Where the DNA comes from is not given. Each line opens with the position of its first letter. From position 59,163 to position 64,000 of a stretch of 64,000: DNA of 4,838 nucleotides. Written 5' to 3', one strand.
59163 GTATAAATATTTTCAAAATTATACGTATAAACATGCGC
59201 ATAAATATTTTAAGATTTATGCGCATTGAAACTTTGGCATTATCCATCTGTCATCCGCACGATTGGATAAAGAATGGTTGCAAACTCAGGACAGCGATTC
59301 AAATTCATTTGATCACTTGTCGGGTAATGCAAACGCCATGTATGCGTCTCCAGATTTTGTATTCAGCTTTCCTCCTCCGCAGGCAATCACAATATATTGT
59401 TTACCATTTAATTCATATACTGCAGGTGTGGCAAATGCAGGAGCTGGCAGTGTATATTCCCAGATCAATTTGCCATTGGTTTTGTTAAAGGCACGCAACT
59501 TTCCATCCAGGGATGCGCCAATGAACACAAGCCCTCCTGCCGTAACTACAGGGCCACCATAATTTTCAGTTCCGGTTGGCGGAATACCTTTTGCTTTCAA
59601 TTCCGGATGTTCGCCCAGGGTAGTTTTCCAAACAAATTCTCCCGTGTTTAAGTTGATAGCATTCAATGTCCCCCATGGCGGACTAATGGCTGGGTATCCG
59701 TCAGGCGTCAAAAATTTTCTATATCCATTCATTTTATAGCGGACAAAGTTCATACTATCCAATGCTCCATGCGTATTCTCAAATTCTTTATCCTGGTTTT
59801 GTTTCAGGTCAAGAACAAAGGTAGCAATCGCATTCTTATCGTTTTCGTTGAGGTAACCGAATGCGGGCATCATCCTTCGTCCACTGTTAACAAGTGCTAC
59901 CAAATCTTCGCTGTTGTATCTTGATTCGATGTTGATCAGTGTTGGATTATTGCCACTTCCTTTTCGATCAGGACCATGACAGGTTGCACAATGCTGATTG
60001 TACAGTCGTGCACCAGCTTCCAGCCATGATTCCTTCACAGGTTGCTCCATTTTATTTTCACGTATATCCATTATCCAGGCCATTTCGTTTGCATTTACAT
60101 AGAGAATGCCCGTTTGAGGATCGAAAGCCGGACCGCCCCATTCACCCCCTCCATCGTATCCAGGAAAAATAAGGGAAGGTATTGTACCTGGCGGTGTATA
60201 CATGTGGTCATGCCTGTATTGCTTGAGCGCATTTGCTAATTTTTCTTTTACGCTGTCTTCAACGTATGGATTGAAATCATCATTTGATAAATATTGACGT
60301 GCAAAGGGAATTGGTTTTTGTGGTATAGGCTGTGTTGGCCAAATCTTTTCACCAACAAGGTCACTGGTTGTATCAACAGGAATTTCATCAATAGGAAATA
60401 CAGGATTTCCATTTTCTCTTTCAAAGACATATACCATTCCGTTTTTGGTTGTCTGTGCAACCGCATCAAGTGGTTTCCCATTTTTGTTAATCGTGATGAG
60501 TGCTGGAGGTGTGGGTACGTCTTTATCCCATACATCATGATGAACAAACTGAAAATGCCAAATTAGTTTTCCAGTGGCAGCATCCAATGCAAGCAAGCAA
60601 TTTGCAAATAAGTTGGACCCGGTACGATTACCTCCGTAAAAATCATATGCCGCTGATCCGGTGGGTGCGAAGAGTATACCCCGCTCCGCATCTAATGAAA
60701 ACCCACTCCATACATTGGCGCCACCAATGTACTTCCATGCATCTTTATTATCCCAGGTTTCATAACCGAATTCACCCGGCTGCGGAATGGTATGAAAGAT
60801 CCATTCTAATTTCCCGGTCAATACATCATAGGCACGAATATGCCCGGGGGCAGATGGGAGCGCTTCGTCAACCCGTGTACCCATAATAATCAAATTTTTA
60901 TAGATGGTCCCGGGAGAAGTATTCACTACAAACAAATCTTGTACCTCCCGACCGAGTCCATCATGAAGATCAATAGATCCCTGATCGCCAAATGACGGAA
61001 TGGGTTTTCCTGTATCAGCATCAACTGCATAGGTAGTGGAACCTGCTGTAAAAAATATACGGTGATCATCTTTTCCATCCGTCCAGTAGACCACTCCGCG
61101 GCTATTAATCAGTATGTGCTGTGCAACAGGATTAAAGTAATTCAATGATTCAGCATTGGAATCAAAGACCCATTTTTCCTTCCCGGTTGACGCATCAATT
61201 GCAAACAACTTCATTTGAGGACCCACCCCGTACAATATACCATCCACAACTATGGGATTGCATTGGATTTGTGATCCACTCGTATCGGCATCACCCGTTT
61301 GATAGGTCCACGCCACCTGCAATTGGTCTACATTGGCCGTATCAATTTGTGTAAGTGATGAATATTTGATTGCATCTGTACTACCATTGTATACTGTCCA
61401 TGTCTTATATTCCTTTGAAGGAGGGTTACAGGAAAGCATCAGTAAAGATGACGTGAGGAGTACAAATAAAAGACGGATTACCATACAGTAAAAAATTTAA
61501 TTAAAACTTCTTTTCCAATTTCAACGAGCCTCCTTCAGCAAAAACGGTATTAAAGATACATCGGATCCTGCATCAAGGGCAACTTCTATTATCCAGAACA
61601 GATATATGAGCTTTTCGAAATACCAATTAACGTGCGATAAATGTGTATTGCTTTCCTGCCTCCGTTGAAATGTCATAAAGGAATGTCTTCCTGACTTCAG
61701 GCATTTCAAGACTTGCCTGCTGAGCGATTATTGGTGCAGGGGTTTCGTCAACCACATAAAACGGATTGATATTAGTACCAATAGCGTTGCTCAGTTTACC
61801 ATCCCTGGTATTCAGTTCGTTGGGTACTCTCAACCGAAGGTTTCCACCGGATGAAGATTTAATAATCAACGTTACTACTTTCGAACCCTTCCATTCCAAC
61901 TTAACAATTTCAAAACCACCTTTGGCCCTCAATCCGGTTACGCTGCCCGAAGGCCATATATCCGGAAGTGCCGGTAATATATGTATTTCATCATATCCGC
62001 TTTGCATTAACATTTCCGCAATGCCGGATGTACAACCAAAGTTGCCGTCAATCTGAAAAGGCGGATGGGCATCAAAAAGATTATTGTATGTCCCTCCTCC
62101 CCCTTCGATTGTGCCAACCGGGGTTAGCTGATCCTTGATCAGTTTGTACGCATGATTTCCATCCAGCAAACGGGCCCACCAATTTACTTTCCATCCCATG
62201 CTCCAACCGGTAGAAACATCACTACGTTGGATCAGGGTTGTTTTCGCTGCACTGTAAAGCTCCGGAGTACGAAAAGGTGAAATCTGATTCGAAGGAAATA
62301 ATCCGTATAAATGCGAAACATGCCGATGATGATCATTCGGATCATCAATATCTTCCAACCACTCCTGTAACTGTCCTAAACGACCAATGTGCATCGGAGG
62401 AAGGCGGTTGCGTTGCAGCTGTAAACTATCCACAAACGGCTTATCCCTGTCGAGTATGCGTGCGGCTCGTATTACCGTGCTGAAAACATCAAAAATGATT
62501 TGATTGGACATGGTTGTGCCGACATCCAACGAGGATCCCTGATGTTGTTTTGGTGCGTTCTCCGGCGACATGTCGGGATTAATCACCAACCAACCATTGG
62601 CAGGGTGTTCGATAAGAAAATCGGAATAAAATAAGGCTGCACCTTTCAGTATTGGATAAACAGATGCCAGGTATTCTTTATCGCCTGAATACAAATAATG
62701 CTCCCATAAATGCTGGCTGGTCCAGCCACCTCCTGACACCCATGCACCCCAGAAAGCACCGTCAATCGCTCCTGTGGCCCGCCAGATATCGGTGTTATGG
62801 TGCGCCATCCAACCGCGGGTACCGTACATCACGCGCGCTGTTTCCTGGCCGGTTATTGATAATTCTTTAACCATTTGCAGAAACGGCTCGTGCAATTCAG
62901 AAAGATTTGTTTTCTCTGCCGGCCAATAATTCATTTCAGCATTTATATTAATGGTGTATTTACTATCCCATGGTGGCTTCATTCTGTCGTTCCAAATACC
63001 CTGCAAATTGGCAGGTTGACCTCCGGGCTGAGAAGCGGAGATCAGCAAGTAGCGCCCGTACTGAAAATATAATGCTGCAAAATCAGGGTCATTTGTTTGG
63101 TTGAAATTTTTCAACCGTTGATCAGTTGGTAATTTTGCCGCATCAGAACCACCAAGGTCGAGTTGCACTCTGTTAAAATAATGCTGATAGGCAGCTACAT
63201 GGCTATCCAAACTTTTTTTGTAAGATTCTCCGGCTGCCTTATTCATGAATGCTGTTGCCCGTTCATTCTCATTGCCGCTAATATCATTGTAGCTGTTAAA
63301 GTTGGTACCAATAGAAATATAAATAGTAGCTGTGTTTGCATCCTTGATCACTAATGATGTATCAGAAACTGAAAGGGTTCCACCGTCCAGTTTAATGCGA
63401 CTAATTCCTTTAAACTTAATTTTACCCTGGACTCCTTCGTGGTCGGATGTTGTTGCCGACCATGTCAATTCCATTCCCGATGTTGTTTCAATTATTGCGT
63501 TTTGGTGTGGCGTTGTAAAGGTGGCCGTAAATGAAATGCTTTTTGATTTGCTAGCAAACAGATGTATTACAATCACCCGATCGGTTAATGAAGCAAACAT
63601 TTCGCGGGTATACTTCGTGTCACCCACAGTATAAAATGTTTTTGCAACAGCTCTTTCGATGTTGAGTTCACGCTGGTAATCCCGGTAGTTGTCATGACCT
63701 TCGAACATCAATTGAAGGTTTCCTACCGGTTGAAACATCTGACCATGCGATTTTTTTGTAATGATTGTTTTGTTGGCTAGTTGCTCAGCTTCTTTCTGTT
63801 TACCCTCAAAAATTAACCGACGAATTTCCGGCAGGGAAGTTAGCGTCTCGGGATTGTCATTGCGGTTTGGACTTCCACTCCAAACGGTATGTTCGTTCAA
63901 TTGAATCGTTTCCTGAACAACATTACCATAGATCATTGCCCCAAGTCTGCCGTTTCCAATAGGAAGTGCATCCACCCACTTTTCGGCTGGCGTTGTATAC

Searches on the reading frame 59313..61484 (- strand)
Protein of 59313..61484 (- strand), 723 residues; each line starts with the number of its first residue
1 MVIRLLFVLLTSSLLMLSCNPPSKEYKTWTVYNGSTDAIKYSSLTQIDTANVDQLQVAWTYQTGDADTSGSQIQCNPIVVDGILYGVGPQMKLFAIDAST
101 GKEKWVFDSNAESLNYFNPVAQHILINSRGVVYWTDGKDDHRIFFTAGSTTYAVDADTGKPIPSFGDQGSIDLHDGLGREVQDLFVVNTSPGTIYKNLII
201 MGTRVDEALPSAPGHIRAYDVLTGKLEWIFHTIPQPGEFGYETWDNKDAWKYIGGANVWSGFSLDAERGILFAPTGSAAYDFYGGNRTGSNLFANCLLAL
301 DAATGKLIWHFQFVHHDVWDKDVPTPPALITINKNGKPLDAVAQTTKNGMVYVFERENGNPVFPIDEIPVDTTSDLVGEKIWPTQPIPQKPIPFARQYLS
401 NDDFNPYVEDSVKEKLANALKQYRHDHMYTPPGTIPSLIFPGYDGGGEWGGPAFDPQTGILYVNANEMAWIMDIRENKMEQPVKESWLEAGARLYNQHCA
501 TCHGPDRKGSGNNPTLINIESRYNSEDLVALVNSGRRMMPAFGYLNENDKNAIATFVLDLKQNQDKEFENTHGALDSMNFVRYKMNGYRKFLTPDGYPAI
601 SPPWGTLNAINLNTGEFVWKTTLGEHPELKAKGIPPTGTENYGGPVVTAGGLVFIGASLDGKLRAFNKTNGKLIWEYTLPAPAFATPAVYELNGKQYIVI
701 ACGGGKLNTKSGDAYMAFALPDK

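Call 61: search_protein_families(library=pfam, proteins=[window:59313-61484:-], max_evalue=0.00001)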
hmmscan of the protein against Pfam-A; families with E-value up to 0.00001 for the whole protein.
window:59313-61484:- (723 aa): 5 families
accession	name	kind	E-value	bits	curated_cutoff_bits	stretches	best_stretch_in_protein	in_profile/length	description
PF01011.28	PQQ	-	1.2e-188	629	26.7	2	29-489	1-459/595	Glucose/ethanol/alcohol dehydrogenase, beta-propeller domain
PF13360.13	PQQ_2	-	1.8e-19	70.7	27.6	1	605-691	3-73/233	Outer membrane protein assembly factor BamB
PF13570.13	Beta-prop_ACSF4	-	6.4e-14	52.5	133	1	644-708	138-198/329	Beta-alanine-activating enzyme, beta-propeller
PF13442.11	Cytochrome_CBB3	-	3.7e-13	50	27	1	489-557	4-68/68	Cytochrome C oxidase, cbb3-type, subunit III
PF00034.26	Cytochrom_C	-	8.4e-09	37.1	21.3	1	489-536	2-50/90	Cytochrome c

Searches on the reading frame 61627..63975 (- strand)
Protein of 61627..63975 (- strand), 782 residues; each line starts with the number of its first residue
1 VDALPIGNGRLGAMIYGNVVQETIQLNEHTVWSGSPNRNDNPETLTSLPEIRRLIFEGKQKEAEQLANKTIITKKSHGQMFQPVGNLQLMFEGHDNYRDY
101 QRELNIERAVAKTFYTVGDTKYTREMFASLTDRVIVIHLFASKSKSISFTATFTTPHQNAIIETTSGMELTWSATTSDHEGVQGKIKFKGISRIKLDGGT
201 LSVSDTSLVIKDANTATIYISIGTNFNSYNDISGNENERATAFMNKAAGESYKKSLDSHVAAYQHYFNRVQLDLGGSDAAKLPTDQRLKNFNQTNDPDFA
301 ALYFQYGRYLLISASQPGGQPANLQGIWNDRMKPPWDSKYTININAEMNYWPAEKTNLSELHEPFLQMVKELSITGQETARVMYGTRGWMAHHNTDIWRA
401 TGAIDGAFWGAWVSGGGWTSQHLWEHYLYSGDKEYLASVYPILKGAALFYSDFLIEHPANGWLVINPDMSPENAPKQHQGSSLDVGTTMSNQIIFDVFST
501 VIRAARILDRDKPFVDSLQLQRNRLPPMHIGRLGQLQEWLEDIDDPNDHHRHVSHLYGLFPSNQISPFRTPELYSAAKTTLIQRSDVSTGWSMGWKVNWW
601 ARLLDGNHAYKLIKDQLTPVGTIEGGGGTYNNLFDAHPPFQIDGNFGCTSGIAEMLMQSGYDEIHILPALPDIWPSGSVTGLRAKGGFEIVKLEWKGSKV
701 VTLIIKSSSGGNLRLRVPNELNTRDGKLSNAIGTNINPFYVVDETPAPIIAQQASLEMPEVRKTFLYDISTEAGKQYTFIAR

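Call 61: search_protein_families(library=pfam, proteins=[window:61627-63975:-], max_evalue=0.00001)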
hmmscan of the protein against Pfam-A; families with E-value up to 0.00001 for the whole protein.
window:61627-63975:- (782 aa): 3 families
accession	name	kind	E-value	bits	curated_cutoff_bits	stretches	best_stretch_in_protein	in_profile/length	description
PF22124.2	Glyco_hydro_95_cat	-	5.5e-182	605.6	27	1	251-656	1-408/408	Glycosyl hydrolase family 95 catalytic domain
PF14498.12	Glyco_hyd_65N_2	-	5.7e-66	223.3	27.7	1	2-228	12-233/234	Glycosyl hydrolase family 65, N-terminal domain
PF21307.2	Glyco_hydro_95_C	-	3.3e-18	66.4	27.6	1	658-727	1-69/94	Glycoside hydrolase family 95, C-terminal domain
